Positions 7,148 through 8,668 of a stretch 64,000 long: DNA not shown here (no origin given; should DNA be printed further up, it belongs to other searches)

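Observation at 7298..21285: Outer-membrane assembly locus: giant TamB-like protein and BamA each preceded by a paralogous HEAT-repeat lipoprotein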

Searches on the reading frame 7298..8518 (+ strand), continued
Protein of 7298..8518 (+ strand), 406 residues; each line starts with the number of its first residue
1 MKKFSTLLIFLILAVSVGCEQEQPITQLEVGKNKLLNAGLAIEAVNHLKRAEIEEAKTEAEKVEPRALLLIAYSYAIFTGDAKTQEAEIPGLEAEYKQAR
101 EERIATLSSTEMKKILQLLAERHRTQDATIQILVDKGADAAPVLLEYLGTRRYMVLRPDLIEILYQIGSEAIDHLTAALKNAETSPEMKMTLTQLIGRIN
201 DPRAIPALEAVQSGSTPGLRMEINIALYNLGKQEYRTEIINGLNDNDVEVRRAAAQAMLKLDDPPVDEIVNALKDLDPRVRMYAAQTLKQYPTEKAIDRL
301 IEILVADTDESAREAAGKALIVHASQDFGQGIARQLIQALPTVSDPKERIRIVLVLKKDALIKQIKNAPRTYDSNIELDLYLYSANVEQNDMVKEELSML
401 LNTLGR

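Call 16: search_protein_families(library=pfam, proteins=[L027:2396-3853:+, L027:3974-4738:+, L027:4831-7494:-, L027:7876-9696:+, L027:9893-11206:+, L027:11333-12082:-, L027:12111-13118:-, L027:13628-14878:-, L027:16462-19614:-], max_evalue=0.001)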
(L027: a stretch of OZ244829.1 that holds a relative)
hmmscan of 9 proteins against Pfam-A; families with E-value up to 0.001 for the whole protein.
L027:2396-3853:+ (485 aa): 7 families
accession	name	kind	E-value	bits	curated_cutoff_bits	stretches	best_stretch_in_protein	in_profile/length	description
PF00158.32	Sigma54_activat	-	7.8e-68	227.9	20.2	1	171-337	1-167/168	Sigma-54 interaction domain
PF00072.30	Response_reg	-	6.8e-28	97.5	30.2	1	33-142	1-110/111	Response regulator receiver domain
PF25601.1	AAA_lid_14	-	2.3e-27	95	27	1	343-421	1-79/87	AAA+ ATPase lid domain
PF14532.12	Sigma54_activ_2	-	3e-21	76.6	25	1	173-342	2-138/138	Sigma-54 interaction domain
PF02954.25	HTH_8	-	6e-14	51.9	22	1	441-481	2-42/42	Bacterial regulatory protein, Fis family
PF07728.20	AAA_5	-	1.8e-07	31.6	22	1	195-313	2-123/139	AAA domain (dynein-related subfamily)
PF00004.35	AAA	-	3.8e-05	24.6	21.2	1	195-317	1-116/131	ATPase family associated with various cellular activities (AAA)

L027:3974-4738:+ (254 aa): 1 family
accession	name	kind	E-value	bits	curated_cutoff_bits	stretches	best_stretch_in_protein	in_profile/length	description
PF05721.19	PhyH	-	6.3e-40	138.2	22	1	15-223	1-213/213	Phytanoyl-CoA dioxygenase (PhyH)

L027:4831-7494:- (887 aa): 1 family
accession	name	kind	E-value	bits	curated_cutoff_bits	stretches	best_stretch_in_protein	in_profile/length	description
PF00246.29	Peptidase_M14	-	8e-18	65.5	21.6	1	63-224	2-133/286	Zinc carboxypeptidase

L027:7876-9696:+ (606 aa): 3 families
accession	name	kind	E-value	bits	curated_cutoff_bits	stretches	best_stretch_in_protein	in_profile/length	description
PF13860.13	FlgD_ig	-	5.7e-05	23.5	27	1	540-587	25-75/79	FlgD Ig-like domain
PF13585.12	CHU_C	-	0.00035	21.1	27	0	531-590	20-73/86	CHU_C Type IX secretion signal domain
PF18370.7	RGI_lyase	-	0.00065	20.4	27.8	0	415-470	9-60/86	Rhamnogalacturonan I lyases beta-sheet domain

L027:9893-11206:+ (437 aa): 5 families
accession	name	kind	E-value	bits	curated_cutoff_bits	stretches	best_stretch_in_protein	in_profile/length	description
PF13646.12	HEAT_2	-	9.3e-17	61.5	27.7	2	269-350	4-87/88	HEAT repeats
PF13513.12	HEAT_EZ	-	3.2e-05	24.8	27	0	326-350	29-52/55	HEAT-like repeat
PF03130.22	HEAT_PBS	-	5.3e-05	23.8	20.9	0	281-297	2-18/27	PBS lyase HEAT-like repeat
PF00514.29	Arm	-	9.4e-05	22.8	20.6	0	326-346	13-33/41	Armadillo/beta-catenin-like repeat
PF02985.28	HEAT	-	0.00011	22.6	23.5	0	328-351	3-25/31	HEAT repeat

L027:11333-12082:- (249 aa): 1 family
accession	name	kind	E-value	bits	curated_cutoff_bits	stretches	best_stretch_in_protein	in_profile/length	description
PF04263.21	TPK_catalytic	-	1.3e-12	48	30.7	1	34-137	11-102/113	Thiamin pyrophosphokinase, catalytic domain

L027:12111-13118:- (335 aa): 1 family
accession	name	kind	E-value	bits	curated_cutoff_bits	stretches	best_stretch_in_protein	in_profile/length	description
PF09924.15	LPG_synthase_C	-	1.9e-28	99.8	27.5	1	54-322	9-296/298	Phosphatidylglycerol lysyltransferase, C-terminal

L027:13628-14878:- (416 aa): 4 families
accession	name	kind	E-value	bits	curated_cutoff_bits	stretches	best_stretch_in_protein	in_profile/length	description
PF01551.29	Peptidase_M23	-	8.3e-29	100.1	28.7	1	311-405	2-96/96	Peptidase family M23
PF17957.7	Big_7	-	5.1e-09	37.1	24.1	1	49-121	1-70/70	Bacterial Ig domain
PF19077.6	Big_13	-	5e-05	24.2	27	0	87-142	48-101/102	Bacterial Ig-like domain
PF13750.12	Big_3_3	-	7.9e-05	22.8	27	0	103-154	3-53/157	Bacterial Ig-like domain (group 3)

L027:16462-19614:- (1050 aa): 3 families
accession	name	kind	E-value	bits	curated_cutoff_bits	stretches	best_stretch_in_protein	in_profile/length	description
PF12705.13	PDDEXK_1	-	2.4e-28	100.2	22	1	717-1039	3-247/247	PD-(D/E)XK nuclease superfamily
PF13361.12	UvrD_C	-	9.1e-10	38.9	25.6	1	470-590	238-345/350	UvrD-like helicase C-terminal domain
PF21445.3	ADDB_N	-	2.5e-08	33.9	26.6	1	16-188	13-192/290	ADDB, N-terminal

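Call 24: search_protein_families(library=ncbifam, proteins=[window:7298-8518:+], max_evalue=0.01)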
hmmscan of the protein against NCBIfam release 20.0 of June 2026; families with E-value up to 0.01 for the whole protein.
window:7298-8518:+ (406 aa): 6 families
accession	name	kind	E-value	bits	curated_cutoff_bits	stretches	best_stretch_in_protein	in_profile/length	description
NF058502.1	phyc_lyase_CpcE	equivalog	1.2e-06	28.2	330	1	249-319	57-127/260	C-phycocyanin alpha-cysteine-84 phycocyanobilin lyase subunit CpcE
NF058515.1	phyc_lyase_CpcF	equivalog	9.8e-06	25.3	220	1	227-321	23-117/200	C-phycocyanin alpha-cysteine-84 phycocyanobilin lyase subunit CpcF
NF045915.1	PhycobilmeDegNblB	equivalog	1.7e-05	24.5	300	0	170-253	130-211/214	phycobilisome degradation protein NblB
NF010374.0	PRK13800.1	equivalog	5.4e-05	21.6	1196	1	94-321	585-801/898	fumarate reductase/succinate dehydrogenase flavoprotein subunit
TIGR02270.1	TIGR02270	subfamily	7.8e-05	21.9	206.8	1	168-322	52-204/410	TIGR02270 family protein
NF045662.1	DVU0298_fam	equivalog_domain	0.01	15.4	75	0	234-291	145-202/213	DVU0298 family protein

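Call 25: search_solved_structures(query=A2, max_evalue=1)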
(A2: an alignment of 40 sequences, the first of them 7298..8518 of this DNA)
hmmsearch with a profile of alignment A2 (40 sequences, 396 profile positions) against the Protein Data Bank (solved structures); distinct sequences matched with E-value up to 1: 31.
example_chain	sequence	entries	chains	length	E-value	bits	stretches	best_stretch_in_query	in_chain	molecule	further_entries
9sah_A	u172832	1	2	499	1.5e-62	214.9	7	203-299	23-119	E4-NB2 synthetic fusion protein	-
6gwc_C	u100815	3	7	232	1.6e-55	191.7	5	218-318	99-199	iE5 ALPHAREP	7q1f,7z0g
6ft5_A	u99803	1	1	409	2.4e-49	171.4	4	225-312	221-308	alphaRep A3_A3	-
6fsq_A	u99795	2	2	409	1.9e-47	165.1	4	227-311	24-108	alphaRep A3_bGFPD | A3_bGFPD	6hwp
8aw4_A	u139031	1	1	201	2.3e-45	158.3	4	231-319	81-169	ALPHAREP bB-E3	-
4zv6_A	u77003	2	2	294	8.2e-45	156.5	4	231-317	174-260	AlphaRep-7 | alpha-Rep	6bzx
6gx7_E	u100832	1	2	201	5.8e-44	153.7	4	218-299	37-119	iiiA5 ALPHAREP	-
4xl5_C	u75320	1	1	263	3.5e-35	124.7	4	232-299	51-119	bGFP-A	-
8aw4_B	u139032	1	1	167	3.2e-29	105.1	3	223-308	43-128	ALPHAREP bGFPD-YY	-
7p0h_A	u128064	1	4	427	6e-28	101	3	230-301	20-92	Helicobacter pylori ComF fused to an artificial alphaREP crystallization helper (named B2)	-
3ltj_A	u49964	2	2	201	1.6e-24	89.7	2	229-311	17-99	AlphaRep-4 | bA3-2: binder of A3 protein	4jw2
3ltm_A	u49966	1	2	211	1.6e-24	89.7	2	229-312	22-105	Alpha-Rep4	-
9rhz_A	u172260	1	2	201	3.6e-23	85.2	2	229-300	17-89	ALPHAREP bE5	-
5dcq_A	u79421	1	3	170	9.1e-20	74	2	229-298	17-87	artificial repeat proteins (alphaREP3)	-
6veh_A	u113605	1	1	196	1.6e-19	73.2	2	232-319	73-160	HEAT repeat domain-containing protein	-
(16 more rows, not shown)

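Call 27: predict_structure(alignment_id=A2)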
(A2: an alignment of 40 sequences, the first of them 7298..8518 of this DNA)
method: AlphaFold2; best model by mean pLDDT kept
length: 406 residues; sequences in the alignment: 40
mean_pLDDT: 92.1   pTM: 0.80
mean pLDDT of the five models: 92.1, 91.8, 91.5, 90.8, 90.4
residues with pLDDT >= 90: 354; 70-90: 26; 50-70: 4; < 50: 22
segments of 3 or more residues with pLDDT < 50: 1-22
pLDDT, mean of each block of 10 residues (from residue 1): 45 39 78 95 97 95 97 98 94 97 97 95 93 98 93 88 97 97 91 96 96 92 96 95 97 96 93 98 98 97 96 98 96 96 95 97 92 85 96 97 85
secondary structure, 60 per line:
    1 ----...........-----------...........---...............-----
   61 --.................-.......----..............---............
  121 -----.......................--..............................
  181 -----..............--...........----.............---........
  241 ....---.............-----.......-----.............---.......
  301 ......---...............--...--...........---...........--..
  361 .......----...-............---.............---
elements in order: H5-15 H27-37 H41-55 H63-79 H81-87 H92-105 H109-120 H126-148 H151-180 H186-199 H202-212 H217-229 H233-244 H248-260 H266-272 H278-290 H294-306 H310-324 H332-342 H346-356 H359-367 H376-387 H391-403
